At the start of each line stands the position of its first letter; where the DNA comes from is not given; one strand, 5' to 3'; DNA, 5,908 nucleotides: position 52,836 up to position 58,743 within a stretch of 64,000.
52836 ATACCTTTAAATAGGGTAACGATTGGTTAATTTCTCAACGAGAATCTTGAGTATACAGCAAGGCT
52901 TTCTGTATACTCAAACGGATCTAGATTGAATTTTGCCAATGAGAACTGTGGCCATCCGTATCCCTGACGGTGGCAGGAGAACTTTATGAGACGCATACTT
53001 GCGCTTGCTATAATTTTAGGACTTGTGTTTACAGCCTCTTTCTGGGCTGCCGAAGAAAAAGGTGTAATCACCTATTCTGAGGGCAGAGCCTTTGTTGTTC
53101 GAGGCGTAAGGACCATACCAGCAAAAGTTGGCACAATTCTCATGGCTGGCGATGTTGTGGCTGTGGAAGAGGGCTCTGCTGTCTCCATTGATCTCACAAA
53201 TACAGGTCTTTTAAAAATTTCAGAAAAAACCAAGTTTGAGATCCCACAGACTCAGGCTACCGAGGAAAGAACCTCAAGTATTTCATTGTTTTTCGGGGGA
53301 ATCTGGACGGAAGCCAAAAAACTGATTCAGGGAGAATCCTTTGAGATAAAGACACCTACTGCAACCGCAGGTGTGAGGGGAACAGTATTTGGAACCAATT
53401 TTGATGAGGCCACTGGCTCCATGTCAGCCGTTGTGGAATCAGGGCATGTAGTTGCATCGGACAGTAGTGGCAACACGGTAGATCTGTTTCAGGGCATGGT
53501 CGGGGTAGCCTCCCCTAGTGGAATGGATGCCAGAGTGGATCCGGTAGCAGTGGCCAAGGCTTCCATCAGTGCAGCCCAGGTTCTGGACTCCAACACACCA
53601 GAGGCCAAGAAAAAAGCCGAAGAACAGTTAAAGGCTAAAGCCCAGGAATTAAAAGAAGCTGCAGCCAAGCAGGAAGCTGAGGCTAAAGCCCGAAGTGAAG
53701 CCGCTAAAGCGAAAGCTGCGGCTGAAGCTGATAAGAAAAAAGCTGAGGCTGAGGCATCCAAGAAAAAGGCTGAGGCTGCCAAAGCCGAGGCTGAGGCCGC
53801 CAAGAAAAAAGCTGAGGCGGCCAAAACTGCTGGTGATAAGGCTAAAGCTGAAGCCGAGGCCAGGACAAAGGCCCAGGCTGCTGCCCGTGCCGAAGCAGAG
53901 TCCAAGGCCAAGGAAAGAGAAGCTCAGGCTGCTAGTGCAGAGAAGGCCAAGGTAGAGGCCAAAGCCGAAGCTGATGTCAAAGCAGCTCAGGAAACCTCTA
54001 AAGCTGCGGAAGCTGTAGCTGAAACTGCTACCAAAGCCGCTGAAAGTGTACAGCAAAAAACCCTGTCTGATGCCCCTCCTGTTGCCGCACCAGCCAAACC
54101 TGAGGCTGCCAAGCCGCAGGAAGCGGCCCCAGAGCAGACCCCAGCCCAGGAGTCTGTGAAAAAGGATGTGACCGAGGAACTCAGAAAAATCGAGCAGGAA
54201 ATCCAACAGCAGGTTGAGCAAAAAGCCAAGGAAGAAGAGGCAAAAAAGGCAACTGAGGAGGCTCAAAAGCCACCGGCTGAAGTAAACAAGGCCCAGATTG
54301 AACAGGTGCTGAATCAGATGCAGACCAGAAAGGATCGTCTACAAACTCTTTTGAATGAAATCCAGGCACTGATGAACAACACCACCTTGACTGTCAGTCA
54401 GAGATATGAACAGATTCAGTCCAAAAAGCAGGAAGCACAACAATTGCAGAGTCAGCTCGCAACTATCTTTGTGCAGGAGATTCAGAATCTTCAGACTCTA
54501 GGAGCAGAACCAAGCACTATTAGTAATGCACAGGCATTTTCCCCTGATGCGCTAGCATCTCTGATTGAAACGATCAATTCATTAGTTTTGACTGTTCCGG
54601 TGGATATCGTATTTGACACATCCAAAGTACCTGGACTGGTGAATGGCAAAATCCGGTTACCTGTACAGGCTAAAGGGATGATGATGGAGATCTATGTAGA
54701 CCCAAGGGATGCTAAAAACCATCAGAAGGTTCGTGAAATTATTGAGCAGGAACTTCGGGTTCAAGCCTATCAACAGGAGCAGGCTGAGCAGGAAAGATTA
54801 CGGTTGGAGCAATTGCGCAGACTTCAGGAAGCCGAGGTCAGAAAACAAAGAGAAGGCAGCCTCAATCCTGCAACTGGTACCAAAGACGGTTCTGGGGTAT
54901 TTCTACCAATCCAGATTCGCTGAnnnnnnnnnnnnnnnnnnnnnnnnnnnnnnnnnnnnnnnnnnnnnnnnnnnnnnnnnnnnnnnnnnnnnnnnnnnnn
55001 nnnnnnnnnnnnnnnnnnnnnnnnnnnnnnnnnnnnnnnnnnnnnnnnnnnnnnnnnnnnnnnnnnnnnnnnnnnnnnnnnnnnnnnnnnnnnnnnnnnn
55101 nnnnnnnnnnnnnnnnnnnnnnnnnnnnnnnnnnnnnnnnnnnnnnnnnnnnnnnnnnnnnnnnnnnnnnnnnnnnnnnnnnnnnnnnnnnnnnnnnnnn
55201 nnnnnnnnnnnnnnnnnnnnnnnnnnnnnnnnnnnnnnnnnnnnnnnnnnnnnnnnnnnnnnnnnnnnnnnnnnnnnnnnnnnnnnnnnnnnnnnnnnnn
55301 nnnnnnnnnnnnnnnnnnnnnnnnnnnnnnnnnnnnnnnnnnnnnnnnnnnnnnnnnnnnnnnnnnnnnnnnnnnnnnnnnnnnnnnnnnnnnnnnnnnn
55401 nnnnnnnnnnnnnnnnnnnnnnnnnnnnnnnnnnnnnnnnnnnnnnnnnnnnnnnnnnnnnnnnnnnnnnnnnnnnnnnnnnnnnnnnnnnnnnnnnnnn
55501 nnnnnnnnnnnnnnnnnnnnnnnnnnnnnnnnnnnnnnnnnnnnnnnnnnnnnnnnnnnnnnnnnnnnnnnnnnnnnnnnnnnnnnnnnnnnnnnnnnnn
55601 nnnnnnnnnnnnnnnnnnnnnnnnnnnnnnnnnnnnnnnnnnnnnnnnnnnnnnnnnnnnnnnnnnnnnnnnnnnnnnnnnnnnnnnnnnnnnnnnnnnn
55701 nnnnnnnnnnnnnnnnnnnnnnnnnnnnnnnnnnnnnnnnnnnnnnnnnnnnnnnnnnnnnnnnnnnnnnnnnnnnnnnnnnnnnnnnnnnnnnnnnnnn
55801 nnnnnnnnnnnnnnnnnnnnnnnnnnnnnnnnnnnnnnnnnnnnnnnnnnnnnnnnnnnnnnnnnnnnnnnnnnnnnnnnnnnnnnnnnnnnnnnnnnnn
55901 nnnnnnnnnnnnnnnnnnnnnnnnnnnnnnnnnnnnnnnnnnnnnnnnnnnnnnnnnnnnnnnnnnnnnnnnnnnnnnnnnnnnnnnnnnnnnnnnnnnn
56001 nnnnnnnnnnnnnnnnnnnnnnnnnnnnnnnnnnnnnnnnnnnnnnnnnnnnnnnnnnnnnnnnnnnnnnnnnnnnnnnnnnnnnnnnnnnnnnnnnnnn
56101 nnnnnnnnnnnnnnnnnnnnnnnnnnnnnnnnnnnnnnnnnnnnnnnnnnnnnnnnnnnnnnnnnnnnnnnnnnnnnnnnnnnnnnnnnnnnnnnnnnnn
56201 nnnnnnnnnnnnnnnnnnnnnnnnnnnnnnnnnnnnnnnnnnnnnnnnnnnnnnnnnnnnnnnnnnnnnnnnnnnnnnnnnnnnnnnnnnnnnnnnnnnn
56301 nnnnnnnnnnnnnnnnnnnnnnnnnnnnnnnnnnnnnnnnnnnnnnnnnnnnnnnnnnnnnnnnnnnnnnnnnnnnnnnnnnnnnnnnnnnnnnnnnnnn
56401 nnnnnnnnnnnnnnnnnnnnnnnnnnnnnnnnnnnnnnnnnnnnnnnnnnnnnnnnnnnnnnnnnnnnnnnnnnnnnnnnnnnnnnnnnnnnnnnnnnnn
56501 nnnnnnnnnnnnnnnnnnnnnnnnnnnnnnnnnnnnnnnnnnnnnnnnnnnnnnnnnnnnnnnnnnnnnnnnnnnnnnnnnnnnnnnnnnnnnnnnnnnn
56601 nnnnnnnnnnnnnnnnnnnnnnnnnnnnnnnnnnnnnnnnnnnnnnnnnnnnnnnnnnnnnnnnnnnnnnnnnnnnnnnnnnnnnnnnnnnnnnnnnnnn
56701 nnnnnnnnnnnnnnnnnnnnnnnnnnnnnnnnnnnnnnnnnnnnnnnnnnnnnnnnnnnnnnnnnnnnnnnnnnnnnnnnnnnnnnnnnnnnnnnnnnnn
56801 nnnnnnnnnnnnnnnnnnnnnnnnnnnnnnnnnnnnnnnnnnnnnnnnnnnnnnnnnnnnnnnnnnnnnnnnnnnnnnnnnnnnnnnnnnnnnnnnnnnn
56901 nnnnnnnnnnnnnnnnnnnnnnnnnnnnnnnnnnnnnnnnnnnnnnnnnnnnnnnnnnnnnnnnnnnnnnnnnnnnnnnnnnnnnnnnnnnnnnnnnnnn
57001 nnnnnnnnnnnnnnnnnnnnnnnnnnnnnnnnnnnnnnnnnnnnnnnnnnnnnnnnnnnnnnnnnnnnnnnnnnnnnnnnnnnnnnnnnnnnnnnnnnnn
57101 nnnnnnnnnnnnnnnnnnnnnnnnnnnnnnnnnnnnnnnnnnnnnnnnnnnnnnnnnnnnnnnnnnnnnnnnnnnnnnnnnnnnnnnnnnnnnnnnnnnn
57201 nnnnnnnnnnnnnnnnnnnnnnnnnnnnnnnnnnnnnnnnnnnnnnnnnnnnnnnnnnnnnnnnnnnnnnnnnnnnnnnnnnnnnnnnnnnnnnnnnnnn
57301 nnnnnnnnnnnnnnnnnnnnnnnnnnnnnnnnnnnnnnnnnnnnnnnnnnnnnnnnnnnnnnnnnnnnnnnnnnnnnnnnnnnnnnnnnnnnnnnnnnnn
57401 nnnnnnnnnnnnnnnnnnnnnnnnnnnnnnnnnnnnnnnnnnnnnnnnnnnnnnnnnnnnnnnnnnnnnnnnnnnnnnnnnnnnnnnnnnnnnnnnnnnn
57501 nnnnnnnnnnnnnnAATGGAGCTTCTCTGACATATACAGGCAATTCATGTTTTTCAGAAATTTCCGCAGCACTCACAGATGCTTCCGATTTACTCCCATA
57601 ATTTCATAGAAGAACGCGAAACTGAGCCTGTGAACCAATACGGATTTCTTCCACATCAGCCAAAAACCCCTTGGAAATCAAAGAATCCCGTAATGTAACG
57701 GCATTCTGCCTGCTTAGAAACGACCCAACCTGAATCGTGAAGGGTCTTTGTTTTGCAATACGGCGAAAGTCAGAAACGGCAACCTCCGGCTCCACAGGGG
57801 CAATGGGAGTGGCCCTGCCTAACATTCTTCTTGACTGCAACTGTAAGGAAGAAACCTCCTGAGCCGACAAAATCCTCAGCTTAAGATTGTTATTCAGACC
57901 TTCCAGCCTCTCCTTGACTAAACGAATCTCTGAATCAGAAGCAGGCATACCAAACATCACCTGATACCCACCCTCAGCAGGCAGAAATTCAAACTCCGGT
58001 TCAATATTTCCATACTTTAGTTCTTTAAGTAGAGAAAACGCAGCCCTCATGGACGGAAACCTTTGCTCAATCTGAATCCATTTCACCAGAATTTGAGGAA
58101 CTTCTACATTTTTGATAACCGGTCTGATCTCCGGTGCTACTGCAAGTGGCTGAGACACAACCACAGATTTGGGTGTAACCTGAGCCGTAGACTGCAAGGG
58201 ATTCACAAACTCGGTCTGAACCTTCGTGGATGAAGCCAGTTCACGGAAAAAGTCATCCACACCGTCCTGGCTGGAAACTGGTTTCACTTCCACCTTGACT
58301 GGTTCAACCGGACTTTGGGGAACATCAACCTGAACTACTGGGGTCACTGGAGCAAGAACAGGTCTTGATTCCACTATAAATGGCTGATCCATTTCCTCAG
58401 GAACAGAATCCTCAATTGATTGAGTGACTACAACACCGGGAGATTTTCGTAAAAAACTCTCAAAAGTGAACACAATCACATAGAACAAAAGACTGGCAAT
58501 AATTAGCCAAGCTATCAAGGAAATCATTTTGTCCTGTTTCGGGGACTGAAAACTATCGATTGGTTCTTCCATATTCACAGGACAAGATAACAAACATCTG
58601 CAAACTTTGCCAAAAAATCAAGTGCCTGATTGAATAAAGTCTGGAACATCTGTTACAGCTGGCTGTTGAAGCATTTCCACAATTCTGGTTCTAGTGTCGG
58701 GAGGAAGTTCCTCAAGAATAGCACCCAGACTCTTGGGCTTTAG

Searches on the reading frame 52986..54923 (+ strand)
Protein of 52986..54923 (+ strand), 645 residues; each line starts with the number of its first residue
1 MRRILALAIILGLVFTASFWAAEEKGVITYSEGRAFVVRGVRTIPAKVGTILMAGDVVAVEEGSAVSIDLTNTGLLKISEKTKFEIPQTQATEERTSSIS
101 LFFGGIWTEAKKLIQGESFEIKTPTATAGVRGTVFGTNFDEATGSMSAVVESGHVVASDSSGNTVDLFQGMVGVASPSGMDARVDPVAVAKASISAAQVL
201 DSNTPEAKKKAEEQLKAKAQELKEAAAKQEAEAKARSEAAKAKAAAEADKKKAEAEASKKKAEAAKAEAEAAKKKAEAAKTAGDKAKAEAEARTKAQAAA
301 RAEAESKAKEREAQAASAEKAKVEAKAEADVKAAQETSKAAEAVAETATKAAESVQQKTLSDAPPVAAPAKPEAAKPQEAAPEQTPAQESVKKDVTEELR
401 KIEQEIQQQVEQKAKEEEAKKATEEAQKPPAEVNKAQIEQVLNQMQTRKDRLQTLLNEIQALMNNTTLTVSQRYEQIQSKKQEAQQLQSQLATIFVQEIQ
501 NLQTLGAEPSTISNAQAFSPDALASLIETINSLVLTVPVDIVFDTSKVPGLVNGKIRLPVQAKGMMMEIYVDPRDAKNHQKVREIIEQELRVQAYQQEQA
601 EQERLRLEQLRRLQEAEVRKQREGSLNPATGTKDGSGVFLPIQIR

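Call 33: search_protein_families(library=pfam, proteins=[window:52986-54923:+], max_evalue=0.0001)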
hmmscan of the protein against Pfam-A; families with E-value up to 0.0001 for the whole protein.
window:52986-54923:+ (645 aa): 1 family
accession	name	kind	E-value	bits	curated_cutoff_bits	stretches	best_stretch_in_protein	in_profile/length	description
PF04773.18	FecR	-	3.4e-12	47.1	24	1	56-155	1-96/97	FecR protein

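Call 34: search_protein_families(library=ncbifam, proteins=[window:52986-54923:+], max_evalue=0.01)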
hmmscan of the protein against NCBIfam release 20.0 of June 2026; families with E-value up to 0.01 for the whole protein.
window:52986-54923:+ (645 aa): 1 family
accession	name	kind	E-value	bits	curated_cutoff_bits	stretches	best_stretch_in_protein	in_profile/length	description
NF047849.1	Lsa33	exception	1.7e-09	37.3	420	1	25-295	29-301/310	surface adhesin Lsa33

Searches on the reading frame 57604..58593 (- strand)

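Call 33: search_protein_families(library=pfam, proteins=[window:57604-58593:-], max_evalue=0.0001)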
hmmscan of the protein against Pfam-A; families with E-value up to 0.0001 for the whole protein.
window:57604-58593:- (329 aa): 1 family
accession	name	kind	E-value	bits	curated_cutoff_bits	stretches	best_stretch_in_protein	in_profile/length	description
PF05036.18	SPOR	-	1.5e-05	25.7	21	0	282-328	2-47/76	SPOR domain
